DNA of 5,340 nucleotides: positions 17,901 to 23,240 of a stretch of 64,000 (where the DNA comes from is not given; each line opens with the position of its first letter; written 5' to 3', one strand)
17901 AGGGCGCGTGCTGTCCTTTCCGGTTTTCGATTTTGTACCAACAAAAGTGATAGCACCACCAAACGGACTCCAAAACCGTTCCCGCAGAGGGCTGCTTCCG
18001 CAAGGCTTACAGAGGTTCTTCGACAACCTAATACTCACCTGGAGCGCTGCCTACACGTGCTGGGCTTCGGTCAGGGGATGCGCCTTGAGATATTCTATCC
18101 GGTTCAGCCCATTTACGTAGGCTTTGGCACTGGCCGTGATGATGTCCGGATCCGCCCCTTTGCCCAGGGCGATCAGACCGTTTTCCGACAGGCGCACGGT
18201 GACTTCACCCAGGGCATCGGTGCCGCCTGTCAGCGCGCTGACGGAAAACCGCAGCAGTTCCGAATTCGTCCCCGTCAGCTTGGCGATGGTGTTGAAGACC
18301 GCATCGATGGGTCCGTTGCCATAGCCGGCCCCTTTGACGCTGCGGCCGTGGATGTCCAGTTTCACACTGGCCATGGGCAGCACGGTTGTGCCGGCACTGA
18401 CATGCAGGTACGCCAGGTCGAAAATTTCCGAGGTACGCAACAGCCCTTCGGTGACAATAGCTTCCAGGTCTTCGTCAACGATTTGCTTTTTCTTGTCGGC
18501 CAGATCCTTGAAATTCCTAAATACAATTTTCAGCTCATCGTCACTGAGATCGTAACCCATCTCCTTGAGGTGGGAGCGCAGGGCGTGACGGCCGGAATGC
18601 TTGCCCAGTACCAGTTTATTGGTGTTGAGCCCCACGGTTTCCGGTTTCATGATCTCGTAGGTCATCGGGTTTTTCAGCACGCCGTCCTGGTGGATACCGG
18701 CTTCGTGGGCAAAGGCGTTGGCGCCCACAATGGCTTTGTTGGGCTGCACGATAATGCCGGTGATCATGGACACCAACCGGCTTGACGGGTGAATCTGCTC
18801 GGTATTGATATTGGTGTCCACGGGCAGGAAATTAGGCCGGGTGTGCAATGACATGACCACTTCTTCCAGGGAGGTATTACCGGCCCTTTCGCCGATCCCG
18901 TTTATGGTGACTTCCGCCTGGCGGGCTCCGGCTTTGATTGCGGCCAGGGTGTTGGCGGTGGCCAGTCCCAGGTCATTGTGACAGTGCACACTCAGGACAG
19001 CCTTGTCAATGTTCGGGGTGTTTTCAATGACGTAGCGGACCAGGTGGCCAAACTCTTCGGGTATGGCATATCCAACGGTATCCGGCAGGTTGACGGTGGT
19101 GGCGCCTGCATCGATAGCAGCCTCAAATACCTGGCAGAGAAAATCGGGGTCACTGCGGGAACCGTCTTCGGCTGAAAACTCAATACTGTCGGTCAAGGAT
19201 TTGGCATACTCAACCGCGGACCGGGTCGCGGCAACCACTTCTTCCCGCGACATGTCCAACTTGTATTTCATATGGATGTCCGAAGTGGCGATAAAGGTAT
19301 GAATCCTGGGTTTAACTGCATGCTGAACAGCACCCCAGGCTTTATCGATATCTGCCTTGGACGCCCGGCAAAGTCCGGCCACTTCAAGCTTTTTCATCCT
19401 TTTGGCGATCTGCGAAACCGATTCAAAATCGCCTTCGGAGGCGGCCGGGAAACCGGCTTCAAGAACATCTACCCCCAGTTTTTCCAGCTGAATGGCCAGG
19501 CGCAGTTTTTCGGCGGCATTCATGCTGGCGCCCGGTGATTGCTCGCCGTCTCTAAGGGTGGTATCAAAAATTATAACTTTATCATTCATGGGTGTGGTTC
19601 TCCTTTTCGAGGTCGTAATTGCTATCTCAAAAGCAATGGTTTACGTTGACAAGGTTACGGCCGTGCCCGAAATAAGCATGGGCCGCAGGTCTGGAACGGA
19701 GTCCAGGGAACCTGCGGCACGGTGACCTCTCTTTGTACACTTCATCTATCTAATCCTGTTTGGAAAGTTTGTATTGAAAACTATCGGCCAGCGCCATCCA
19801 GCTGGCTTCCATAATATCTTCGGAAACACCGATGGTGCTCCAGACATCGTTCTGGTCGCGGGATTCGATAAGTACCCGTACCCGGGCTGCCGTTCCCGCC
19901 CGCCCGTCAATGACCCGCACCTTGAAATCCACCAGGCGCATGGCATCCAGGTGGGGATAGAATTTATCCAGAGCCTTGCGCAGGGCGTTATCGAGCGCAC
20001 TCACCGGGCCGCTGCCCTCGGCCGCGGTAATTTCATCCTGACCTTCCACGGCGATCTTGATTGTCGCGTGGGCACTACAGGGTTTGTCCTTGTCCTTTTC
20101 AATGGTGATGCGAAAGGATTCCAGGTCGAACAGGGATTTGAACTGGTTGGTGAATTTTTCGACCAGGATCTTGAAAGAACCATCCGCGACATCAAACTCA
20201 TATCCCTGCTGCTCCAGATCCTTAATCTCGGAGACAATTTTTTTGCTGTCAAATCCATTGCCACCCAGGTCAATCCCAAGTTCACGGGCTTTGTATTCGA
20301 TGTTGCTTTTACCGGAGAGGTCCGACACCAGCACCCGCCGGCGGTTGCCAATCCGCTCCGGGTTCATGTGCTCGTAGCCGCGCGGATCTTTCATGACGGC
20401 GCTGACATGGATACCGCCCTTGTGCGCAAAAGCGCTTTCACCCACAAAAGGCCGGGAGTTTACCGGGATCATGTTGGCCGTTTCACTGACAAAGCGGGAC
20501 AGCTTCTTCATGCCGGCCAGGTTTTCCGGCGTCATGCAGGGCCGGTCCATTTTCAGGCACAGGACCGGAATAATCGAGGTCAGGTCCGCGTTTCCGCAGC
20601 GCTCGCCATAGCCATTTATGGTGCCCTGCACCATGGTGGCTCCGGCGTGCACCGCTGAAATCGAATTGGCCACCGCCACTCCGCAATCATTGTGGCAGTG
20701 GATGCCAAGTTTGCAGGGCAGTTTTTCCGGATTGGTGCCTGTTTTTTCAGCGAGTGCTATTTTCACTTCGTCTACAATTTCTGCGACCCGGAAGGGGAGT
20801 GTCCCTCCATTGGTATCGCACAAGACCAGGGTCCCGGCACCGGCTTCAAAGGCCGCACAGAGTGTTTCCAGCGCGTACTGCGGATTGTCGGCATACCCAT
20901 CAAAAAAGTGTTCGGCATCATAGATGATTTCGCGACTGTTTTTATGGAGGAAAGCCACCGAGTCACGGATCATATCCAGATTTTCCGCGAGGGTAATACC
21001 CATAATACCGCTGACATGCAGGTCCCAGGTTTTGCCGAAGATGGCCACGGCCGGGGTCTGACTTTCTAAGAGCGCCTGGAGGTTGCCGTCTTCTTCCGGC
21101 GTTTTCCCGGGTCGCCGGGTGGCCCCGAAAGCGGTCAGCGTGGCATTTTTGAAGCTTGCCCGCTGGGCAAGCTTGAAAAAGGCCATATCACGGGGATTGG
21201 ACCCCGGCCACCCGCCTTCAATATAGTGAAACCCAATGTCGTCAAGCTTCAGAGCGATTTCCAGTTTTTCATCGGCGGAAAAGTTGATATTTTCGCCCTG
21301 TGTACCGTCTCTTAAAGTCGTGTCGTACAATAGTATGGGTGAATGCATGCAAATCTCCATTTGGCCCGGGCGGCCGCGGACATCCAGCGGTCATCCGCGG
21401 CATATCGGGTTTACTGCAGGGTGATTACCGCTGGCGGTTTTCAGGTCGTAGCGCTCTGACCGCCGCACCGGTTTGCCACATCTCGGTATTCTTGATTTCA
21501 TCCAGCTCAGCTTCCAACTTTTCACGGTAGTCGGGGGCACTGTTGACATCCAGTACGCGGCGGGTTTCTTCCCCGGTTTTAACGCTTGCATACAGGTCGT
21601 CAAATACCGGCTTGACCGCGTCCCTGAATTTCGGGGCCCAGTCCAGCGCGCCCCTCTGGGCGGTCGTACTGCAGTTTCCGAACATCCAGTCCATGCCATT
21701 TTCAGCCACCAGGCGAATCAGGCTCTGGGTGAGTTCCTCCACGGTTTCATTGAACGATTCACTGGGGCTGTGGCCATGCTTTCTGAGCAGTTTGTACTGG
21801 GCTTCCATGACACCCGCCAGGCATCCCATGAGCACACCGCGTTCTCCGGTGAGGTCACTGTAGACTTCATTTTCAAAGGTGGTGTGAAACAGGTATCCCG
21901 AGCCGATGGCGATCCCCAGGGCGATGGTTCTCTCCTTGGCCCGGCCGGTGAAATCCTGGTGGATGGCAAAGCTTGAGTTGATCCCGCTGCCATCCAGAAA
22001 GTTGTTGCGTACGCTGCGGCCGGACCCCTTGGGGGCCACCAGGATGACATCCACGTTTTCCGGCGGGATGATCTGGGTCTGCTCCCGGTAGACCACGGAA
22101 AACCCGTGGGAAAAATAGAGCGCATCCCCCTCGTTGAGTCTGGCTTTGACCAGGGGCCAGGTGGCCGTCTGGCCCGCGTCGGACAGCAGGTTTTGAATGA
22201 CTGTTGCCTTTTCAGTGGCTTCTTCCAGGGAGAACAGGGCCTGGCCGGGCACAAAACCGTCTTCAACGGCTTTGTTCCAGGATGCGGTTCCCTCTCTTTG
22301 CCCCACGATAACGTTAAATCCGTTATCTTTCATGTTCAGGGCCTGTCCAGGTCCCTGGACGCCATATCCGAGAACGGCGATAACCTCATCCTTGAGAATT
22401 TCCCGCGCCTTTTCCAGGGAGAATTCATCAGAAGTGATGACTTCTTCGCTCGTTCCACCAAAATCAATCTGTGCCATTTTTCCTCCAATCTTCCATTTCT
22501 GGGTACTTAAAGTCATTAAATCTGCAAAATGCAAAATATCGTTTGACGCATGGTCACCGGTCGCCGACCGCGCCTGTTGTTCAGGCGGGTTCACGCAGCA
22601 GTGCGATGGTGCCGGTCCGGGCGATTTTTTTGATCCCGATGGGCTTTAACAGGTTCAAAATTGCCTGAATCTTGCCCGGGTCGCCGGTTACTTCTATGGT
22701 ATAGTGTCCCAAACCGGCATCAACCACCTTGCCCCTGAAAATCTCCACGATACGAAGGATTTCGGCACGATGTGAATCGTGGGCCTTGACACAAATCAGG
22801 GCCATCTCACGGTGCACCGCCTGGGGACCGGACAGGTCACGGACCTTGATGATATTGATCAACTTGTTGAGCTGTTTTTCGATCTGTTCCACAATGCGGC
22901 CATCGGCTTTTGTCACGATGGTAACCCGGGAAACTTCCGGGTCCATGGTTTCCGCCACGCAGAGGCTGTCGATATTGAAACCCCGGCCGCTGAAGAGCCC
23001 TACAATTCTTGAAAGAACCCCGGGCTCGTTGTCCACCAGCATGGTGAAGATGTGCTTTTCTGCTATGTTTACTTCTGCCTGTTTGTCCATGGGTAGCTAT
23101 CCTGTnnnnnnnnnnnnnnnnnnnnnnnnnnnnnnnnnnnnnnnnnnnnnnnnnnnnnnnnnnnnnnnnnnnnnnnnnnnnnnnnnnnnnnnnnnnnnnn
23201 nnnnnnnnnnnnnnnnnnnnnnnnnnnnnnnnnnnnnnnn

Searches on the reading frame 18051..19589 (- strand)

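Call 6: search_protein_families(library=ncbifam, proteins=[window:18051-19589:-], max_evalue=1e-10)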
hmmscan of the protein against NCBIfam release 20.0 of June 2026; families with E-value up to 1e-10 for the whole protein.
window:18051-19589:- (512 aa): 19 families
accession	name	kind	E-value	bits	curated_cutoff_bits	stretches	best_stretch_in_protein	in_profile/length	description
NF002086.0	PRK00915.1-3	equivalog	1.5e-237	789.2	532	1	2-503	4-506/516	2-isopropylmalate synthase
NF002087.0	PRK00915.1-4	equivalog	4.9e-228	757.8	729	1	1-503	3-507/516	2-isopropylmalate synthase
TIGR00973.1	leuA_bact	equivalog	3e-220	731.9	598.7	1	4-496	1-494/494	2-isopropylmalate synthase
NF002088.0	PRK00915.1-5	equivalog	1.5e-201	670.3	697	1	4-503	3-503/514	2-isopropylmalate synthase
NF002084.0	PRK00915.1-1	equivalog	8.4e-187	621.8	748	1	1-499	1-500/523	2-isopropylmalate synthase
NF002085.0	PRK00915.1-2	subfamily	1.7e-160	535.1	517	1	2-499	11-500/504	2-isopropylmalate synthase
TIGR02090.1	LEU1_arch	subfamily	6.4e-135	449.9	484.75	1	5-379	1-363/363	isopropylmalate/citramalate/homocitrate synthases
NF041069.1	IPMS_Sufob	equivalog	1.6e-134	448.8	600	1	6-381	2-367/371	isopropylmalate synthase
TIGR02660.1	nifV_homocitr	equivalog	3.6e-99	332.5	462.9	1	4-377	1-363/365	homocitrate synthase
TIGR02146.1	LysS_fung_arch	equivalog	1.1e-87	294.5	413.55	1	7-361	1-343/344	homocitrate synthase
NF042434.1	IPMS_Lepto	equivalog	8.4e-83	278.4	500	1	2-367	3-373/374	2-isopropylmalate synthase LeuA2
TIGR00977.1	citramal_synth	equivalog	3.9e-68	230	450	1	4-494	1-512/526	citramalate synthase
NF042433.1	CitmalDyn_Leptosp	equivalog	6.7e-64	216.3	950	1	2-463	5-470/514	(R)-citramalate synthase CimA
NF002991.1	PRK03739.1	subfamily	7.7e-52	176.7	455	1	9-497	31-550/550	2-isopropylmalate synthase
TIGR00970.1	leuA_yeast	equivalog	1.7e-41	142.4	697.4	1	9-498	31-562/564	2-isopropylmalate synthase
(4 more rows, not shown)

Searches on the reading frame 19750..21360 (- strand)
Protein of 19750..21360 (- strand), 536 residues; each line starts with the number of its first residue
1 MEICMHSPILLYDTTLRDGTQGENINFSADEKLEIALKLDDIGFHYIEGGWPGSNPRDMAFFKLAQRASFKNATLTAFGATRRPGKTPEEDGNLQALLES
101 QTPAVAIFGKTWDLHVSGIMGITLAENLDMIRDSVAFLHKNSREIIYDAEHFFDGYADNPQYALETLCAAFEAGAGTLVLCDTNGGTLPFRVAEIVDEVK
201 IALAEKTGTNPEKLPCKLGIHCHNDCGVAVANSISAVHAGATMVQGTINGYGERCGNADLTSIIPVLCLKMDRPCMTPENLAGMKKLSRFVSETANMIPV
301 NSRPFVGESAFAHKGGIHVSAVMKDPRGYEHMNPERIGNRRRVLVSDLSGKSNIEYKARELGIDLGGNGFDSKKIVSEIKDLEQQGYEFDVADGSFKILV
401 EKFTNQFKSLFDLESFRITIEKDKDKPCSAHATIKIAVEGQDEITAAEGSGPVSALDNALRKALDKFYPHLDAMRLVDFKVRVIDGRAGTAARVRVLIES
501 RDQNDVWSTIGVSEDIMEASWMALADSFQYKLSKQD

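Call 6: search_protein_families(library=ncbifam, proteins=[window:19750-21360:-], max_evalue=1e-10)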
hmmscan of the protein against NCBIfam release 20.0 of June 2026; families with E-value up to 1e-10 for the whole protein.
window:19750-21360:- (536 aa): 18 families
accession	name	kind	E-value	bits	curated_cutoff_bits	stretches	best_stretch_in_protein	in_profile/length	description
TIGR00977.1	citramal_synth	equivalog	4.5e-215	714.9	450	1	9-535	2-520/526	citramalate synthase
NF002085.0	PRK00915.1-2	subfamily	2.4e-78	264.1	517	1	6-533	11-501/504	2-isopropylmalate synthase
NF002086.0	PRK00915.1-3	equivalog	1.2e-74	251.7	532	1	7-528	5-498/516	2-isopropylmalate synthase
TIGR00973.1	leuA_bact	equivalog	6.5e-73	245.9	598.7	1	9-526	2-491/494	2-isopropylmalate synthase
NF002088.0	PRK00915.1-5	equivalog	8.8e-72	242.2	697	1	9-526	4-493/514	2-isopropylmalate synthase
TIGR02090.1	LEU1_arch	subfamily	1e-65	222.2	484.75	1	10-392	2-357/363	isopropylmalate/citramalate/homocitrate synthases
NF002087.0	PRK00915.1-4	equivalog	4.4e-64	216.9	729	1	6-526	4-497/516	2-isopropylmalate synthase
NF002084.0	PRK00915.1-1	equivalog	7e-63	212.9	748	1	6-526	2-494/523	2-isopropylmalate synthase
TIGR02146.1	LysS_fung_arch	equivalog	2.3e-59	201.4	413.55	1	12-380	2-343/344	homocitrate synthase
NF041069.1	IPMS_Sufob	equivalog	2.6e-57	194.8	600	1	11-393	3-360/371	isopropylmalate synthase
TIGR02660.1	nifV_homocitr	equivalog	5.6e-52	177.2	462.9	1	9-380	2-346/365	homocitrate synthase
NF042434.1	IPMS_Lepto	equivalog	3.5e-37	128.3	500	1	8-367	5-356/374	2-isopropylmalate synthase LeuA2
NF042433.1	CitmalDyn_Leptosp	equivalog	1.1e-35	123.3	950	1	104-518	100-497/514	(R)-citramalate synthase CimA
NF002991.1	PRK03739.1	subfamily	6.6e-26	91.1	455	1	218-526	237-546/550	2-isopropylmalate synthase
TIGR00970.1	leuA_yeast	equivalog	2e-21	76.2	697.4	1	13-524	31-555/564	2-isopropylmalate synthase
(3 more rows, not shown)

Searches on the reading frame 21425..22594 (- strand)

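Call 6: search_protein_families(library=ncbifam, proteins=[window:21425-22594:-], max_evalue=1e-10)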
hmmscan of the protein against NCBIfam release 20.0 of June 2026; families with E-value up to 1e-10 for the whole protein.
window:21425-22594:- (389 aa): 4 families
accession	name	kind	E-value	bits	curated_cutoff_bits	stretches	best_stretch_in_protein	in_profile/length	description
TIGR00465.1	ilvC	equivalog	1.7e-94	316.4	226.15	1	67-386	1-313/314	ketol-acid reductoisomerase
NF004017.0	PRK05479.1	equivalog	2.2e-64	217.3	336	1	64-384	12-326/337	ketol-acid reductoisomerase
NF009940.0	PRK13403.1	equivalog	3.1e-43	147.9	406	1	64-347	11-289/335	ketol-acid reductoisomerase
NF003557.0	PRK05225.1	equivalog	1.2e-30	106.5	713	1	52-348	22-317/491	ketol-acid reductoisomerase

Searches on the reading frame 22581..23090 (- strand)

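Call 6: search_protein_families(library=ncbifam, proteins=[window:22581-23090:-], max_evalue=1e-10)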
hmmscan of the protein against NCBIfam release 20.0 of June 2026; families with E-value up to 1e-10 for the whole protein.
window:22581-23090:- (169 aa): 4 families
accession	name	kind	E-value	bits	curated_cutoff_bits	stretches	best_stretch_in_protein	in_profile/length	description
NF008864.0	PRK11895.1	equivalog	1.2e-64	216.9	119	1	11-167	2-158/164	acetolactate synthase small subunit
TIGR00119.1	acolac_sm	equivalog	2.2e-59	199.9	56.9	1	12-167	2-157/158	acetolactate synthase small subunit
NF006036.0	PRK08178.1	equivalog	1.7e-13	50.4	128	1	4-94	6-95/102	acetolactate synthase small subunit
NF005233.0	PRK06737.1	equivalog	2.5e-11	43.6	102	1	13-85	3-75/76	ACT domain-containing protein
